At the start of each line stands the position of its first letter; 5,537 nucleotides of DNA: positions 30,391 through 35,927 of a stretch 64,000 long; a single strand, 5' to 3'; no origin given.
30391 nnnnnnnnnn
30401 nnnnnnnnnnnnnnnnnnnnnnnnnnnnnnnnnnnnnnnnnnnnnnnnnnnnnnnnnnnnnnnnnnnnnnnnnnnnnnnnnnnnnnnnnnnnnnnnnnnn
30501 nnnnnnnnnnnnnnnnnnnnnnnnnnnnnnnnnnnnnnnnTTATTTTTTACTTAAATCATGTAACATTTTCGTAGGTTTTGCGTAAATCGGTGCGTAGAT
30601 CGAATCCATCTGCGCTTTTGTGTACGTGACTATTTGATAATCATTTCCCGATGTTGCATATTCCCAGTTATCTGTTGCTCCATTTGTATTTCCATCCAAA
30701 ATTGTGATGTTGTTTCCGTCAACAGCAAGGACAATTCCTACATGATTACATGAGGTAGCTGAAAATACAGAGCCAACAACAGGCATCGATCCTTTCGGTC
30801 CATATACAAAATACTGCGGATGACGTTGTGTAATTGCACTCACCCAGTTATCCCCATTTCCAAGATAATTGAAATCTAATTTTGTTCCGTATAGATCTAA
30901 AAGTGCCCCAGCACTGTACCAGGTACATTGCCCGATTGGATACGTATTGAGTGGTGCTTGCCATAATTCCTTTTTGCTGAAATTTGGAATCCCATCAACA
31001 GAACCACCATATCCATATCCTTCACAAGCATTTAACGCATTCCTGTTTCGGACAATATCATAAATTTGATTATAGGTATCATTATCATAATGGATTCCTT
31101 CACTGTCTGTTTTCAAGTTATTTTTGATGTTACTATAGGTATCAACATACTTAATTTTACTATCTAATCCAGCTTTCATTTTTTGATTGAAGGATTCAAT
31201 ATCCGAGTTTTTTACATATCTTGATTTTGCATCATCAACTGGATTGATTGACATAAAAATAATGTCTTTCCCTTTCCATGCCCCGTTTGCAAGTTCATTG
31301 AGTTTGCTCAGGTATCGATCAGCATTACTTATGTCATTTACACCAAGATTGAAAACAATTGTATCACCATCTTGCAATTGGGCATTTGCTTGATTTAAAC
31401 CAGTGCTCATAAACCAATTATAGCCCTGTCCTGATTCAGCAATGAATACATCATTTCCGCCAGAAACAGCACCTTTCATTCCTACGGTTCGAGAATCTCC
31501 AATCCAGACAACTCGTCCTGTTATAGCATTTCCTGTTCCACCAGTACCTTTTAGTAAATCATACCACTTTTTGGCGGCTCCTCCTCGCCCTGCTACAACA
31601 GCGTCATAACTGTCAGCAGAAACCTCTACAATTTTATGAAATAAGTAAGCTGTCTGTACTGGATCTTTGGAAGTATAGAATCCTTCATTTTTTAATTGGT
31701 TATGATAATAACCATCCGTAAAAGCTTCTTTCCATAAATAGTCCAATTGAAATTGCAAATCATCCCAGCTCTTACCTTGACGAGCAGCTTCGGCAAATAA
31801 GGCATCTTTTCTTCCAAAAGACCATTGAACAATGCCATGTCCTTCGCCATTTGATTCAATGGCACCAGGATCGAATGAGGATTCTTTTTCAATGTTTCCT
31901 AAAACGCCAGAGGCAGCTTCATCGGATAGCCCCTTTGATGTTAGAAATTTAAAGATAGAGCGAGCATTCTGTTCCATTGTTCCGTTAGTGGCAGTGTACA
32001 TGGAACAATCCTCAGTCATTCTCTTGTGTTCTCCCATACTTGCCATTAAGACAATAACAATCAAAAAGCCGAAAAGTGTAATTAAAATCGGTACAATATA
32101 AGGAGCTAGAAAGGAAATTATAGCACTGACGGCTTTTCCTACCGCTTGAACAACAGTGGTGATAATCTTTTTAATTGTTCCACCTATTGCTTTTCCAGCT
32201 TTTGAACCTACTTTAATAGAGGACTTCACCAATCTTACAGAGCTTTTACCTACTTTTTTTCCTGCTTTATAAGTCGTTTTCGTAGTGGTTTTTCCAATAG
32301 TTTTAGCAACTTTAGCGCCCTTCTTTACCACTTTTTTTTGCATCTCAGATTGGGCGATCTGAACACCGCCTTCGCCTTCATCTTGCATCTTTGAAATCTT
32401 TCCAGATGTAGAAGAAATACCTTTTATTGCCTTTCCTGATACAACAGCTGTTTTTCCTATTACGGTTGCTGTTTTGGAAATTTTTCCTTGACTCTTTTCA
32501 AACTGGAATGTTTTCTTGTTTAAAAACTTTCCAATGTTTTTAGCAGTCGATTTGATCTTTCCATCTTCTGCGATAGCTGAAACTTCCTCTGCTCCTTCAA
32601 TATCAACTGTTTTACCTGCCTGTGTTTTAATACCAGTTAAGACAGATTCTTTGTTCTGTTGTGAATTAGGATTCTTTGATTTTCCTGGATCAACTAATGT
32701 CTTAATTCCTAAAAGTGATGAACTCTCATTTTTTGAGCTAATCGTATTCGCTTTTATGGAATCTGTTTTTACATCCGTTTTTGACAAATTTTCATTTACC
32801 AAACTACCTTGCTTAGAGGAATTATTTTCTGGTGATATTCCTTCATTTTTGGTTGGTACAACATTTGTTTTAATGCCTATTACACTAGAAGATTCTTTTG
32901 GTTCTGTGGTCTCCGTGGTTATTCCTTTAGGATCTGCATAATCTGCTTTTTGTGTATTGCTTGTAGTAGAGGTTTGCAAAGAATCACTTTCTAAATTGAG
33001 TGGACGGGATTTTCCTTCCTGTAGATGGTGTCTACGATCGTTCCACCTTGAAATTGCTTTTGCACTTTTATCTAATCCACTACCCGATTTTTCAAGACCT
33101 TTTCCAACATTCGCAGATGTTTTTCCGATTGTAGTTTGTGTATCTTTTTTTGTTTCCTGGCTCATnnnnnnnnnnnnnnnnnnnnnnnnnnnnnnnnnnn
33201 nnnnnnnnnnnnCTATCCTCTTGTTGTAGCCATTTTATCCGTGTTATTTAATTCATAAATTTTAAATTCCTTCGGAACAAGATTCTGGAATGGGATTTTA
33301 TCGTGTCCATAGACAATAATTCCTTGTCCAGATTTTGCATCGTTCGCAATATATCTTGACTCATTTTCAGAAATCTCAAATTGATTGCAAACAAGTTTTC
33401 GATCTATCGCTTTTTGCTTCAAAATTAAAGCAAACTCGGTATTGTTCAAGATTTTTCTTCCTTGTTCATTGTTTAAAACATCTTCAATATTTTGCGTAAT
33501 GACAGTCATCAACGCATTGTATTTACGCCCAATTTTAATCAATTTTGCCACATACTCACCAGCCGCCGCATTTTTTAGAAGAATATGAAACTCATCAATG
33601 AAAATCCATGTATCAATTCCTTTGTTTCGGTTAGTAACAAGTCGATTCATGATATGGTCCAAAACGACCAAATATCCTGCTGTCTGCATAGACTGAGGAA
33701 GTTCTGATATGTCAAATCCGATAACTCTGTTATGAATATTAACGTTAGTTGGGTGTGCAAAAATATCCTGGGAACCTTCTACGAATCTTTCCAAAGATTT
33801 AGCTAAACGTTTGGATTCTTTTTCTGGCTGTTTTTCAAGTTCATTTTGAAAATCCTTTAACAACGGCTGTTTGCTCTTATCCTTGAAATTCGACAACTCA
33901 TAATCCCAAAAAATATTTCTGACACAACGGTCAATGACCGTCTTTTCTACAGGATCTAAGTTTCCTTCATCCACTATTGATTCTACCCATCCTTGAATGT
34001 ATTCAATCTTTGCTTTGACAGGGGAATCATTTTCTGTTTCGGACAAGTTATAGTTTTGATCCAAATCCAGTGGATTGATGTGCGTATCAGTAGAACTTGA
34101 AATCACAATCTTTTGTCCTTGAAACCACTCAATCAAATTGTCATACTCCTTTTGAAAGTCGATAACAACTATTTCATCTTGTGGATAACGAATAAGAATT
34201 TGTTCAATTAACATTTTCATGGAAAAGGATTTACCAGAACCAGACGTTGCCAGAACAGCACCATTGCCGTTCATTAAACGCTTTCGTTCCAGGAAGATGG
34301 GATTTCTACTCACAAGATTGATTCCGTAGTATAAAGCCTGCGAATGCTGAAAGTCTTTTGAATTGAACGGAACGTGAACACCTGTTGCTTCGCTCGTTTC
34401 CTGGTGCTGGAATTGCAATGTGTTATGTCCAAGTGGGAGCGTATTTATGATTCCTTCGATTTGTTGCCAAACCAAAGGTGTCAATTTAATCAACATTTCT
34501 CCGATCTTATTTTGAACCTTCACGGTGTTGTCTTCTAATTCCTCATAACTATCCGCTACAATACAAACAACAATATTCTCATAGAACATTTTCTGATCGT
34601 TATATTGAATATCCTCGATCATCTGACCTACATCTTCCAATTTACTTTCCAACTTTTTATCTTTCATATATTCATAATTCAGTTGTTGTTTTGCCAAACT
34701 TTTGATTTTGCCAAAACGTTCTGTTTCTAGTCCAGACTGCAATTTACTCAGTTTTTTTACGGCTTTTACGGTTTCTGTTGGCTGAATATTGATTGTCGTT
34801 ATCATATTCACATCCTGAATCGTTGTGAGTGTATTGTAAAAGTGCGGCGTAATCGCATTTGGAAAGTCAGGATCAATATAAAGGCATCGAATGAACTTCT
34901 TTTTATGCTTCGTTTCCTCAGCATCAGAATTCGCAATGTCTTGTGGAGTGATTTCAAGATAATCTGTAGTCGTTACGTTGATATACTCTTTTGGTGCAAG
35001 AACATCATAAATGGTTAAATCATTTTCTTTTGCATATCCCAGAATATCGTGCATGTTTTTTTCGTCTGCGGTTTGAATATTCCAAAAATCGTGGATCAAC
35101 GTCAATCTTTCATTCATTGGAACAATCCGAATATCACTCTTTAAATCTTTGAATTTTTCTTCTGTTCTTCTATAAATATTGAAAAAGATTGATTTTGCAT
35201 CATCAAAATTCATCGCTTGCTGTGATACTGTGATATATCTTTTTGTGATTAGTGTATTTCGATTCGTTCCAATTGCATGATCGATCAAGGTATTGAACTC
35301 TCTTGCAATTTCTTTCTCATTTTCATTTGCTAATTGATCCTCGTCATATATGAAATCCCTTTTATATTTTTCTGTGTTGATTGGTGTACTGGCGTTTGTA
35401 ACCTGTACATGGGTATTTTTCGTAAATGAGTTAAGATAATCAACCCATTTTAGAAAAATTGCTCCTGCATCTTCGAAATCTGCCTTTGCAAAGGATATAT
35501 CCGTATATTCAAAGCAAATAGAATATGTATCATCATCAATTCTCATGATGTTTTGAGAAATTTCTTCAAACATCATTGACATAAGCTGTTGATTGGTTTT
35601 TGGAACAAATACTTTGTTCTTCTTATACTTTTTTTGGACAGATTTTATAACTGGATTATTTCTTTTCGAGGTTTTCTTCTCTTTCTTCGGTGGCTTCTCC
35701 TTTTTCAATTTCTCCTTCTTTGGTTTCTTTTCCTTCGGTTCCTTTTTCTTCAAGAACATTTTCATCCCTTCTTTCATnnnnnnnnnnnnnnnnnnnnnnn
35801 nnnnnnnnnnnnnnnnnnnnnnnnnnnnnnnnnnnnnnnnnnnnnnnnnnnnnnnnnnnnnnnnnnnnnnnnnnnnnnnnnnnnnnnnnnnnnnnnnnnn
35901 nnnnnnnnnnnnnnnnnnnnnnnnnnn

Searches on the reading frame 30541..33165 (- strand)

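Call 8: search_protein_families(library=pfam, proteins=[window:30541-33165:-], max_evalue=0.001)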
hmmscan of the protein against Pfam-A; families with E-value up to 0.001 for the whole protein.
window:30541-33165:- (874 aa): 2 families
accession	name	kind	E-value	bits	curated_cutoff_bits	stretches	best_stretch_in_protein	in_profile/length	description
PF18013.6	Phage_lysozyme2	-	6.5e-33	114.3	28.2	1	399-538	1-140/140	Phage tail lysozyme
PF05257.22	CHAP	-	1.2e-10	42.1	26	1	740-826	4-81/81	CHAP domain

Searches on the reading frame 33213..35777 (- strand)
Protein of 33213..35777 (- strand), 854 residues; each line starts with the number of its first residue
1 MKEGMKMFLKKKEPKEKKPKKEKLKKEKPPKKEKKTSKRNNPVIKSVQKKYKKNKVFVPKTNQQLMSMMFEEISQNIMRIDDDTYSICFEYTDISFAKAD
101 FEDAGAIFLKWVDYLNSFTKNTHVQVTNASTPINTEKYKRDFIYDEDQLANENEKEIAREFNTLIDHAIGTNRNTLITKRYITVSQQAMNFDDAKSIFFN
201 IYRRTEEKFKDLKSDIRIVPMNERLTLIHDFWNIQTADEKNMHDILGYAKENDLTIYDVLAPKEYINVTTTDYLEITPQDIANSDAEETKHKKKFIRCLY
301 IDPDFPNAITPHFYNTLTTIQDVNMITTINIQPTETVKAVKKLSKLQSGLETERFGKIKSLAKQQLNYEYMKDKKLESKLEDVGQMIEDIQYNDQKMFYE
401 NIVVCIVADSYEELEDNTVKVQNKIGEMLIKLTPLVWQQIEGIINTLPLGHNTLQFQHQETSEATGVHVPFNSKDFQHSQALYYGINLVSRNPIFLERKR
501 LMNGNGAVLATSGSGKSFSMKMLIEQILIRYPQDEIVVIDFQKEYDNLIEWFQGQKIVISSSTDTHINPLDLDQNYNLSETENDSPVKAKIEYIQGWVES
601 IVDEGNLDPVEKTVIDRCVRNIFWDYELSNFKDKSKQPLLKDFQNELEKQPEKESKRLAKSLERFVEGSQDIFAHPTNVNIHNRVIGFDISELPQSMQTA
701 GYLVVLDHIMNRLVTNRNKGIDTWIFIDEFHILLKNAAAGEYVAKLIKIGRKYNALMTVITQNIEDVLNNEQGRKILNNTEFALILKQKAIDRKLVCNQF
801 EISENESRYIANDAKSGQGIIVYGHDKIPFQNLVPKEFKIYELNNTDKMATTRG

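Call 8: search_protein_families(library=pfam, proteins=[window:33213-35777:-], max_evalue=0.001)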
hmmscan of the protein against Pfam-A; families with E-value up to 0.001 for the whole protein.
window:33213-35777:- (854 aa): 3 families
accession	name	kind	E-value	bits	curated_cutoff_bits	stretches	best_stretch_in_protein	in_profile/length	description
PF19044.6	P-loop_TraG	-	3e-15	56.2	25.8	1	498-803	24-335/413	TraG P-loop domain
PF12846.13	AAA_10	-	9.3e-14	51.7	27.5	1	499-818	17-336/362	AAA-like domain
PF01935.23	DUF87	-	6.4e-13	49.7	23.2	1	493-699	13-210/220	Helicase HerA, central domain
